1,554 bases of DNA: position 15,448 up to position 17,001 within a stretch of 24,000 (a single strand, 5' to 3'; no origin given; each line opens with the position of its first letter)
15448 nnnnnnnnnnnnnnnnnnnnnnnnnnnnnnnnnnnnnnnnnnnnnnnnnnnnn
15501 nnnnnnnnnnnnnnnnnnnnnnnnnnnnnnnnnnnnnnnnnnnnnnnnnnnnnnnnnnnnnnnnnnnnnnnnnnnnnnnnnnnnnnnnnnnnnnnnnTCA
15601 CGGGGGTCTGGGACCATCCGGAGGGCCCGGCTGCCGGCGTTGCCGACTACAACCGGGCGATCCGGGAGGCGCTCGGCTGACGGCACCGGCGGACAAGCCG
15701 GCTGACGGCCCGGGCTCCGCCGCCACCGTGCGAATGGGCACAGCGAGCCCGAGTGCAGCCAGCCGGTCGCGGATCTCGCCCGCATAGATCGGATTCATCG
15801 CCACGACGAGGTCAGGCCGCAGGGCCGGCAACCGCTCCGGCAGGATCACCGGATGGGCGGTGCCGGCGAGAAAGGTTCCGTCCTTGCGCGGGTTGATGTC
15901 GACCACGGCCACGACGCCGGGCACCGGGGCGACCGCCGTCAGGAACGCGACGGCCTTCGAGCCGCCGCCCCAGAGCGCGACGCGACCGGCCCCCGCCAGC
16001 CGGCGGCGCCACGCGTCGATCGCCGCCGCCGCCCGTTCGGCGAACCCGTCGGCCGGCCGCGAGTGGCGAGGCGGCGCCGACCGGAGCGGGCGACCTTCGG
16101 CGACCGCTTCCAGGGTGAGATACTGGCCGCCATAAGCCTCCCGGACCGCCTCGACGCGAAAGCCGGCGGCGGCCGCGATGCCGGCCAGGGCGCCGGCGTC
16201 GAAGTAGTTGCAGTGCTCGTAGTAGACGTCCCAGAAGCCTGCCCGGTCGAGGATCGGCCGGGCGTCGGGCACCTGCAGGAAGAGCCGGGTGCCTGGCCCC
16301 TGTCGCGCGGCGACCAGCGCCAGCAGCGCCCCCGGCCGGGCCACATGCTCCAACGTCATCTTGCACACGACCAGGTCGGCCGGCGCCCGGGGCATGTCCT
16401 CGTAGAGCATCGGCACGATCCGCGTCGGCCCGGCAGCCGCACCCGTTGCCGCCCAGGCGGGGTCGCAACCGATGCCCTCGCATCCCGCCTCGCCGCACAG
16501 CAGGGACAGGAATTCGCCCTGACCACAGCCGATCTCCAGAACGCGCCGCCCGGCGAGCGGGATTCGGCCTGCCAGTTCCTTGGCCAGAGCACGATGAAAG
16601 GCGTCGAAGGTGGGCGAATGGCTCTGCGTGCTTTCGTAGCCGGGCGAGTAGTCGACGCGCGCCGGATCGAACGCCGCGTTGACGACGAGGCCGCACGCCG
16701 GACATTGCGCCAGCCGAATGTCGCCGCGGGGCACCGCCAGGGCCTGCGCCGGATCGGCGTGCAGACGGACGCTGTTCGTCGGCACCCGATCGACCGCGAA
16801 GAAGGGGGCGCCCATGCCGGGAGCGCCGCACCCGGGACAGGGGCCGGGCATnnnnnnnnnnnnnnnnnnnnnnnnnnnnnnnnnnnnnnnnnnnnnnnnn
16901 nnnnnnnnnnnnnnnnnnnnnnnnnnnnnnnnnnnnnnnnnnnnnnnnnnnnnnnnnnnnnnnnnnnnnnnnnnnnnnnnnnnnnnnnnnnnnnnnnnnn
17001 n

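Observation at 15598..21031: Self-contained five-gene CDP-sugar modification and transfer cassette with no export or polymerisation partners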

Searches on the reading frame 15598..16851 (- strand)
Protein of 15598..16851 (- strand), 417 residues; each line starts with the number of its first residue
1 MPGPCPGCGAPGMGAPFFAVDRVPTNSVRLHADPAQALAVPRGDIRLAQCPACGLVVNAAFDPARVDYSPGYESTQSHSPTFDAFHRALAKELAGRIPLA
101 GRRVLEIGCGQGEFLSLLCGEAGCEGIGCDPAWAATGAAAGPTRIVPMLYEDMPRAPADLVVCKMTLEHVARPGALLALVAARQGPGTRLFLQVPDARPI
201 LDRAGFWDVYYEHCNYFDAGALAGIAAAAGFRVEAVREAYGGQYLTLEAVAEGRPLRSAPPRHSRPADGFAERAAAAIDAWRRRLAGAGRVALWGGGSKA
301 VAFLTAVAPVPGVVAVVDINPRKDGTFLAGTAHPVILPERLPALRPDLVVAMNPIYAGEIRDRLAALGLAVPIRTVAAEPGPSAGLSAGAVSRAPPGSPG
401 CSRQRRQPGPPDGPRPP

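Call 4: search_protein_families(library=pfam, proteins=[window:15598-16851:-], max_evalue=0.01)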
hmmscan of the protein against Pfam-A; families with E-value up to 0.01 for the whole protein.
window:15598-16851:- (417 aa): 7 families
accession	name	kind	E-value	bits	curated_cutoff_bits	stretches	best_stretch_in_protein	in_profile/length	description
PF13489.12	Methyltransf_23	-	4.5e-24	85.5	27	1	92-235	15-163/164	Methyltransferase domain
PF08484.17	Methyltransf_14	-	4.3e-06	27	23.5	1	290-366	70-147/160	C-methyltransferase C-terminal domain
PF08241.18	Methyltransf_11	-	1.3e-05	26.2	21.2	1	105-178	1-81/95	Methyltransferase domain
PF13649.12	Methyltransf_25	-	0.00016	22.8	27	1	104-175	1-84/97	Methyltransferase domain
PF08242.18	Methyltransf_12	-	0.00021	22.4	30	1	105-188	1-96/98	Methyltransferase domain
PF07021.18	MetW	-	0.002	18.2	21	1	100-130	13-43/193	Methionine biosynthesis protein MetW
PF13847.12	Methyltransf_31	-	0.0063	16.6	27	0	101-123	4-26/145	Methyltransferase domain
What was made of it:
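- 15598..16851 (-): MT2: distant paralogue of the sugar C-methyltransferases, 417 aa. It has a four-Cys N-terminus and a Y-Y-E-H motif. PF13489 at 85 bits and PF08484 at 27 bits (call 4).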

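Call 5: search_protein_families(library=ncbifam, proteins=[window:15598-16851:-], max_evalue=0.01)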
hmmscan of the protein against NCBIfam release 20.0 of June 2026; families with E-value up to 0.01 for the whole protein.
window:15598-16851:- (417 aa): 6 families
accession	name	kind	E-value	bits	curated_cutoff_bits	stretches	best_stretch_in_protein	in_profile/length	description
NF045667.1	MTase_DVU1556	equivalog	1.5e-06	27.8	155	1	100-178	22-105/213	DVU_1556 family methyltransferase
TIGR04543.1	ketoArg_3Met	equivalog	4.7e-05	22.6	425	1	82-137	133-187/336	2-ketoarginine methyltransferase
NF043040.1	corrin_prot_MT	hypoth_equivalog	9.8e-05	21.9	180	1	88-130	29-70/216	corrinoid protein-associated methyltransferase CpaM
NF010703.0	PRK14103.1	equivalog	0.0014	18.1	320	1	91-195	19-127/256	trans-aconitate 2-methyltransferase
TIGR01983.1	UbiG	equivalog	0.0016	17.8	102.95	1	97-192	46-151/228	bifunctional 2-polyprenyl-6-hydroxyphenol methylase/3-demethylubiquinol 3-O-methyltransferase UbiG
TIGR02081.1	metW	equivalog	0.0024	17.5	189.5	1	96-130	10-43/194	methionine biosynthesis protein MetW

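Call 18: search_solved_structures(query=window:15598-16851:-, max_evalue=0.001)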
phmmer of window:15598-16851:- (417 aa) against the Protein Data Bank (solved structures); distinct sequences matched with E-value up to 0.001: 11.
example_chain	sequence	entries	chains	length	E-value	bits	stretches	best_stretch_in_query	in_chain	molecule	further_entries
4rv9_A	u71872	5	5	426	2.2e-09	40.4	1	31-256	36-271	D-mycarose 3-C-methyltransferase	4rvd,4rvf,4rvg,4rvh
5t64_A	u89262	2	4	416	2.6e-09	40.1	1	45-244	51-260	Sugar 3-C-methyl transferase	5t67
5t6b_A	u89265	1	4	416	1.8e-08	37.4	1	45-244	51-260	Sugar 3-C-methyl transferase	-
3ndi_A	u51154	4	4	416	5e-07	32.6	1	46-245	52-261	Methyltransferase | TcaB9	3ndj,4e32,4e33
4e31_A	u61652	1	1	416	1e-06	31.6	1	48-245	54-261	TcaB9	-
4e2y_A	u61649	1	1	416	1.3e-06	31.3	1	46-245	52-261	TcaB9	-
4e2x_A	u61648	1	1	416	1.8e-06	30.8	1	46-245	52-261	TcaB9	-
4e2z_A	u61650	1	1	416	4.5e-06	29.5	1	46-245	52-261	TcaB9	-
4e2w_A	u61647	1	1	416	4.5e-06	29.5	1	46-245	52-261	TcaB9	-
4e30_A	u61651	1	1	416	1.1e-05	28.1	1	46-245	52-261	TcaB9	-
3dli_A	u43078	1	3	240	0.00016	24.4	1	100-137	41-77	methyltransferase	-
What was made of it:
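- MT2 is only distantly related to proven C-methyltransferases, at E ~2e-9 (call 18).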

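Call 20: find_homologous_proteins(query=window:15598-16851:-)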
Query window:15598-16851:- (417 aa): 1866 proteins with E <= 0.001 among 8000 candidates; the best 120 are listed.
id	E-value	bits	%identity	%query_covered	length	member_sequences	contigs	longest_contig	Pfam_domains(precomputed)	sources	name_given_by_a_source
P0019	6.0e-274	927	100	100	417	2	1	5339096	PF13489.13,PF08484.18,PF08241.19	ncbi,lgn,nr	ncbi:NDP-hexose methyltransferase [Allostella sp. ATCC 35155]|nr:NDP-hexose methyltransferase [Stell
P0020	2.7e-218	744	85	97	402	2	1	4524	PF13489.13,PF08484.18,PF08242.19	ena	-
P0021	2.5e-152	526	66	88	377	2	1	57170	PF13489.13,PF13649.13,PF08484.18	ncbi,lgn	-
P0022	7.3e-104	367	51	87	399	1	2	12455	PF13489.13,PF08484.18,PF08241.19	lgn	-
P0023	3.7e-100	354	49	90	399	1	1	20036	PF13489.13,PF08484.18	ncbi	ncbi:MAG: class I SAM-dependent methyltransferase [Alphaproteobacteria bacterium]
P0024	8.5e-99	350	48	90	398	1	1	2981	PF13489.13,PF08484.18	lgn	-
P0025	5.5e-97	344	48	89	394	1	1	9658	PF13489.13,PF08484.18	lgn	-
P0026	6.6e-97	344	48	88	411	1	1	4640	PF13489.13,PF08484.18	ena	-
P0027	6.6e-97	344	47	89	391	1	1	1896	PF13489.13,PF08484.18,PF08241.19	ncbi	-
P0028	1.0e-96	343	49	90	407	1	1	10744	PF13489.13,PF08484.18,PF08241.19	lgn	-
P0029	2.1e-96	342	46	89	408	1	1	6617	PF13489.13,PF13649.13,PF22674.3,PF08484.18,PF08241.19,PF08242.19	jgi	jgi:SAM-dependent methyltransferase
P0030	1.8e-95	339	44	92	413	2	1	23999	PF13489.13,PF22674.3,PF08484.18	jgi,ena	-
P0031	2.2e-95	339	47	89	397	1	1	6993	PF13489.13,PF08484.18,PF08241.19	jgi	-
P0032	4.5e-95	338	45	89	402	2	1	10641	PF13489.13,PF22674.3,PF08484.18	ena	-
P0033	5.2e-95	337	48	89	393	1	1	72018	PF13489.13,PF08484.18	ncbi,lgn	ncbi:MAG: class I SAM-dependent methyltransferase [Myxococcota bacterium]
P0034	1.1e-94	336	47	91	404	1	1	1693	PF13489.13,PF08484.18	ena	-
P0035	1.4e-94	336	44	90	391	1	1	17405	PF13489.13,PF08484.18,PF08241.19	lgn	-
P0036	1.4e-94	336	46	91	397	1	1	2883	PF13489.13,PF08484.18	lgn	-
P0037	1.8e-94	336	45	90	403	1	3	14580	PF13489.13,PF13649.13,PF08484.18,PF08241.19,PF08242.19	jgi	jgi:SAM-dependent methyltransferase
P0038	3.9e-94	335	49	88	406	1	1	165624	PF13489.13,PF08484.18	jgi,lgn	jgi:SAM-dependent methyltransferase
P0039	7.8e-94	334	45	92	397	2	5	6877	PF13489.13,PF08484.18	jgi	jgi:SAM-dependent methyltransferase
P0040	1.2e-93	333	45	90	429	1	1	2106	PF13489.13,PF22674.3,PF08484.18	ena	-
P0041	1.9e-93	332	45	89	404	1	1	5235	PF13489.13,PF22674.3,PF08484.18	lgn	-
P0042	1.9e-93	332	47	88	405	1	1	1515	PF13489.13,PF08484.18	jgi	jgi:SAM-dependent methyltransferase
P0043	2.0e-93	332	46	93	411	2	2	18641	PF13489.13,PF08484.18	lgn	-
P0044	2.8e-93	332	46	93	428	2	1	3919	PF13489.13,PF08484.18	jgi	-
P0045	9.2e-93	330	50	88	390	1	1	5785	PF13489.13,PF13649.13,PF08484.18,PF08241.19,PF08242.19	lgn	-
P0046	1.8e-92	329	47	88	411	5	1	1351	PF13489.13,PF13649.13,PF08484.18,PF08241.19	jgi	jgi:SAM-dependent methyltransferase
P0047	1.8e-92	329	48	88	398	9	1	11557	PF13489.13,PF08484.18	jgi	jgi:SAM-dependent methyltransferase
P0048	2.1e-92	329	47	88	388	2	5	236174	PF13489.13,PF08484.18,PF08241.19,PF08242.19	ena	-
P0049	2.2e-92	329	46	88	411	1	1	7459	PF13489.13,PF08484.18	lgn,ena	-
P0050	4.7e-92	328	47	89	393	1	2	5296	PF13489.13,PF13649.13,PF22674.3,PF08484.18,PF08241.19,PF08242.19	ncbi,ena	-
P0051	6.2e-92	327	45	88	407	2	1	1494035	PF13489.13,PF08484.18,PF08241.19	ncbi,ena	-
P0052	7.1e-92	327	46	88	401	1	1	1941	PF13489.13,PF13649.13,PF08484.18,PF08241.19,PF08242.19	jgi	jgi:SAM-dependent methyltransferase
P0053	7.7e-92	327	47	90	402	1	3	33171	PF13489.13,PF08484.18,PF08241.19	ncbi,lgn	-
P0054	8.9e-92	327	46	90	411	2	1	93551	PF13489.13,PF08484.18,PF08241.19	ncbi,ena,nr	ncbi:MAG: class I SAM-dependent methyltransferase [Alphaproteobacteria bacterium]|nr:class I SAM-dep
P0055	2.4e-91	325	45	90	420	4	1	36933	PF13489.13,PF08484.18,PF08241.19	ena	-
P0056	2.5e-91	325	45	92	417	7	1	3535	PF13489.13,PF08484.18,PF08241.19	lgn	-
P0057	2.5e-91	325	51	85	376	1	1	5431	PF13489.13,PF13649.13,PF08484.18,PF08241.19,PF08242.19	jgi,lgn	jgi:SAM-dependent methyltransferase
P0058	2.7e-91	325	45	90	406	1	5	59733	PF13489.13,PF13649.13,PF22674.3,PF08484.18,PF08241.19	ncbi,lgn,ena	-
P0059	3.2e-91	325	47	88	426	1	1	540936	PF13489.13,PF08484.18,PF08242.19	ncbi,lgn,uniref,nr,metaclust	ncbi:C-methyltransferase C-terminal domain-containing protein [Limimonas halophila]|uniref:C-methylt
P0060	3.6e-91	325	45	90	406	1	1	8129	PF13489.13,PF13649.13,PF22674.3,PF08484.18,PF08241.19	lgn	-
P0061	4.4e-91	324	45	88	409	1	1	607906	PF13489.13,PF22674.3,PF08484.18,PF08241.19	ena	-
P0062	5.8e-91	324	46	90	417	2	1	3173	PF13489.13,PF08484.18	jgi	jgi:SAM-dependent methyltransferase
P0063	5.9e-91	324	46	88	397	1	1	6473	PF13489.13,PF22674.3,PF08484.18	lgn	-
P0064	7.3e-91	324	47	92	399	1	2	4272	PF13489.13,PF08484.18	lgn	-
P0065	1.0e-90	323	45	88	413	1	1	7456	PF13489.13,PF08484.18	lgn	-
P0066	1.5e-90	323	45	90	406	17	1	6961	PF13489.13,PF13649.13,PF22674.3,PF08484.18,PF08241.19,PF08242.19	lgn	-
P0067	1.7e-90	323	45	92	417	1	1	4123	PF13489.13,PF13649.13,PF08484.18,PF08241.19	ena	-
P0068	1.8e-90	322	44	88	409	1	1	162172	PF13489.13,PF22674.3,PF08484.18,PF08241.19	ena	-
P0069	1.8e-90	322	44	88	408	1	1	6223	PF13489.13,PF13649.13,PF08484.18,PF08241.19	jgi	jgi:SAM-dependent methyltransferase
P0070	2.0e-90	322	43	92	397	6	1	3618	PF13489.13,PF08484.18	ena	-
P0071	2.2e-90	322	48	90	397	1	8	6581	PF13489.13,PF08484.18,PF08241.19,PF08242.19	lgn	-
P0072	2.6e-90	322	42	91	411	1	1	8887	PF13489.13,PF22674.3,PF08484.18,PF08241.19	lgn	-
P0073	3.8e-90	321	48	88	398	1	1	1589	PF13489.13,PF22674.3,PF08484.18,PF08241.19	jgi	jgi:SAM-dependent methyltransferase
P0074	4.2e-90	321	47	88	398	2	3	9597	PF13489.13,PF08484.18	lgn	-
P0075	6.2e-90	321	47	89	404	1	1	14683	PF13489.13,PF08484.18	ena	-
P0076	8.5e-90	320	46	89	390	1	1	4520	PF13489.13,PF08484.18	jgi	jgi:SAM-dependent methyltransferase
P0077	1.5e-89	319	45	89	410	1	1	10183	PF13489.13,PF22674.3,PF08484.18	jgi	jgi:hypothetical protein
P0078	1.7e-89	319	45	90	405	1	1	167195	PF13489.13,PF08484.18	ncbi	ncbi:MAG: class I SAM-dependent methyltransferase [Bryobacteraceae bacterium]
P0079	2.0e-89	319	45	89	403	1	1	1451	PF13489.13,PF13649.13,PF22674.3,PF08484.18,PF08241.19,PF08242.19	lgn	-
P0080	2.3e-89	319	45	88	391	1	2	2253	PF13489.13,PF22674.3,PF08484.18,PF08241.19,PF08242.19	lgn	-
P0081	2.3e-89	319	44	88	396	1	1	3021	PF13489.13,PF22674.3,PF08484.18,PF08241.19,PF08242.19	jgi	-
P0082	2.9e-89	319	46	88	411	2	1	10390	PF13489.13,PF08484.18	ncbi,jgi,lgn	-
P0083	3.7e-89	318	46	87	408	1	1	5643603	PF13489.13,PF08484.18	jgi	jgi:SAM-dependent methyltransferase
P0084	4.0e-89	318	43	90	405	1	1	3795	PF13489.13,PF22674.3,PF08484.18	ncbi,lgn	-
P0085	6.5e-89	317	44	89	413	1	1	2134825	PF13489.13,PF22674.3,PF08484.18,PF08241.19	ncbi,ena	-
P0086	6.8e-89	317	47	88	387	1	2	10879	PF13489.13,PF22674.3,PF08484.18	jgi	jgi:hypothetical protein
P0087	7.2e-89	317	46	92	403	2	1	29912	PF13489.13,PF08484.18,PF08242.19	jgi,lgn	-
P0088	7.7e-89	317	47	87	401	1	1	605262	PF13489.13,PF08484.18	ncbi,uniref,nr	ncbi:class I SAM-dependent methyltransferase [Azospirillum thermophilum]|uniref:SAM-dependent methyl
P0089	7.7e-89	317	47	89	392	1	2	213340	PF13489.13,PF08484.18,PF08241.19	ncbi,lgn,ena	-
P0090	1.0e-88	317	48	85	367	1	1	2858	PF13489.13,PF08484.18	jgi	jgi:SAM-dependent methyltransferase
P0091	1.2e-88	317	43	90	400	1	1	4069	PF13489.13,PF22674.3,PF08484.18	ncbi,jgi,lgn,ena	-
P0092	1.2e-88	317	48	88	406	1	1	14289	PF13489.13,PF08484.18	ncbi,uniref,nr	ncbi:class I SAM-dependent methyltransferase [Falsiroseomonas oryzae]|uniref:class I SAM-dependent m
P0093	1.5e-88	316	47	88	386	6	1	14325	PF13489.13,PF08484.18,PF08241.19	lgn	-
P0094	1.9e-88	316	44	91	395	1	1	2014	PF13489.13,PF08484.18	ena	-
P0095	2.0e-88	316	48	91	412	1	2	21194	PF13489.13,PF08484.18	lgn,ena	-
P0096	2.0e-88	316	44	88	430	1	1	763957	PF13489.13,PF08484.18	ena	-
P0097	2.2e-88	316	45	89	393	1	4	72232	PF13489.13,PF08484.18,PF08241.19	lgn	-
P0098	2.8e-88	315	47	89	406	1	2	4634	PF13489.13,PF13649.13,PF08484.18,PF08241.19,PF08242.19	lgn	-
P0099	2.9e-88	315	46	87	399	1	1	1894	PF13489.13,PF08484.18,PF08241.19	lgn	-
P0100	3.6e-88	315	45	91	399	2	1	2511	PF13489.13,PF08484.18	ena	-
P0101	3.7e-88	315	45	88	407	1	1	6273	PF13489.13,PF13649.13,PF08484.18,PF08241.19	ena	-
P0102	4.2e-88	315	46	94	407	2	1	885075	PF13847.13,PF13489.13,PF13649.13,PF22674.3,PF08484.18,PF08241.19,PF08242.19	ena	-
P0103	4.5e-88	315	46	88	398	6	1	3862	PF13489.13,PF08484.18,PF08241.19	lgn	-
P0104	4.6e-88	315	45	88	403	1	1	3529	PF13489.13,PF22674.3,PF08484.18,PF08241.19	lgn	-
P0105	5.1e-88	314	46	92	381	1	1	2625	PF13489.13,PF08484.18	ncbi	-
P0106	5.2e-88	314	43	90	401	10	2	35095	PF13489.13,PF08484.18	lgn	-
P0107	5.3e-88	314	44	90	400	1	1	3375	PF13489.13,PF22674.3,PF08484.18,PF08241.19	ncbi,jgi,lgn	-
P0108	5.4e-88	314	45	89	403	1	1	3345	PF13489.13,PF22674.3,PF08484.18,PF08241.19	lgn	-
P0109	6.3e-88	314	43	88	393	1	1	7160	PF13489.13,PF22674.3,PF08484.18,PF08242.19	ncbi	-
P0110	6.4e-88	314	45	88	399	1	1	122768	PF13489.13,PF08484.18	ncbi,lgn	-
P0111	6.9e-88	314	41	91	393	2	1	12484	PF13489.13,PF22674.3,PF08484.18,PF08241.19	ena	-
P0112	7.0e-88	314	45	88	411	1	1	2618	PF13489.13,PF08484.18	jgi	jgi:hypothetical protein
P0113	8.5e-88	314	45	89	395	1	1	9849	PF13489.13,PF08484.18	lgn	-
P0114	9.0e-88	314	45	89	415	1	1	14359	PF13489.13,PF13649.13,PF08484.18,PF08241.19,PF08242.19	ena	-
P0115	9.6e-88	314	43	89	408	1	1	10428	PF13489.13,PF22674.3,PF08484.18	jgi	-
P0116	1.0e-87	313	45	89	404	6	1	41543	PF13489.13,PF08484.18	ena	-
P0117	1.0e-87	313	48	88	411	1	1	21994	PF13489.13,PF08484.18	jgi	jgi:SAM-dependent methyltransferase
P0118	1.1e-87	313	44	88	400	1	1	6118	PF13489.13,PF08484.18,PF08241.19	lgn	-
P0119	1.3e-87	313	44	89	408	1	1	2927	PF13489.13,PF22674.3,PF08484.18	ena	-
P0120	1.3e-87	313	45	88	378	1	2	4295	PF13489.13,PF13649.13,PF08484.18,PF08241.19,PF08242.19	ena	-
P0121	1.4e-87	313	44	89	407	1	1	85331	PF13489.13,PF13649.13,PF08484.18,PF08241.19,PF08242.19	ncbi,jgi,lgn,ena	-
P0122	1.4e-87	313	48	91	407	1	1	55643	PF13489.13,PF08484.18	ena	-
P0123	1.4e-87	313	45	90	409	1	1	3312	PF13489.13,PF13649.13,PF08484.18,PF08241.19,PF08242.19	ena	-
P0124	1.4e-87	313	46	88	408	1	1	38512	PF13489.13,PF08484.18,PF08241.19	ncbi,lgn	-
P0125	1.6e-87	313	47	88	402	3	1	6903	PF13489.13,PF08484.18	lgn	-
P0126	1.6e-87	313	48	87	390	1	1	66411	PF13489.13,PF08484.18,PF08241.19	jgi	jgi:SAM-dependent methyltransferase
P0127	1.8e-87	313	44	88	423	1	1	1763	PF13489.13,PF08484.18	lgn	-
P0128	1.9e-87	313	44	88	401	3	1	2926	PF13489.13,PF08484.18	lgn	-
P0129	1.9e-87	313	44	90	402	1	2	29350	PF13489.13,PF13649.13,PF08484.18,PF08241.19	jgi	jgi:SAM-dependent methyltransferase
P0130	2.1e-87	312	46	86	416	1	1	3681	PF13489.13,PF08484.18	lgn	-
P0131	2.1e-87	312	45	90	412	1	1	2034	PF13489.13,PF08484.18,PF08241.19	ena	-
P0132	2.2e-87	312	44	89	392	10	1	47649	PF13489.13,PF22674.3,PF08484.18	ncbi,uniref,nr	ncbi:class I SAM-dependent methyltransferase [Inquilinus limosus]|uniref:C-methyltransferase domain-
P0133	2.4e-87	312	44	89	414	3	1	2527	PF13489.13,PF08484.18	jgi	-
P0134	2.7e-87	312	45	89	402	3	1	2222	PF13489.13,PF13649.13,PF08484.18,PF08241.19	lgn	-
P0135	2.7e-87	312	45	89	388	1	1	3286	PF13489.13,PF08484.18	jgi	jgi:SAM-dependent methyltransferase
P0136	2.7e-87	312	44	85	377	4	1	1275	PF13489.13,PF08484.18,PF08241.19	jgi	jgi:SAM-dependent methyltransferase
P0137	2.8e-87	312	45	89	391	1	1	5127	PF13489.13,PF08484.18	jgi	jgi:hypothetical protein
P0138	3.0e-87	312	43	89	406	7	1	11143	PF13489.13,PF13649.13,PF22674.3,PF08484.18,PF08241.19,PF08242.19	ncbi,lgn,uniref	ncbi:class I SAM-dependent methyltransferase [Roseiflexus sp.]|uniref:class I SAM-dependent methyltr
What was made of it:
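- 15598..16851 (-): Identical to the protein named 'NDP-hexose methyltransferase [Allostella sp. ATCC 35155]' (call 20).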
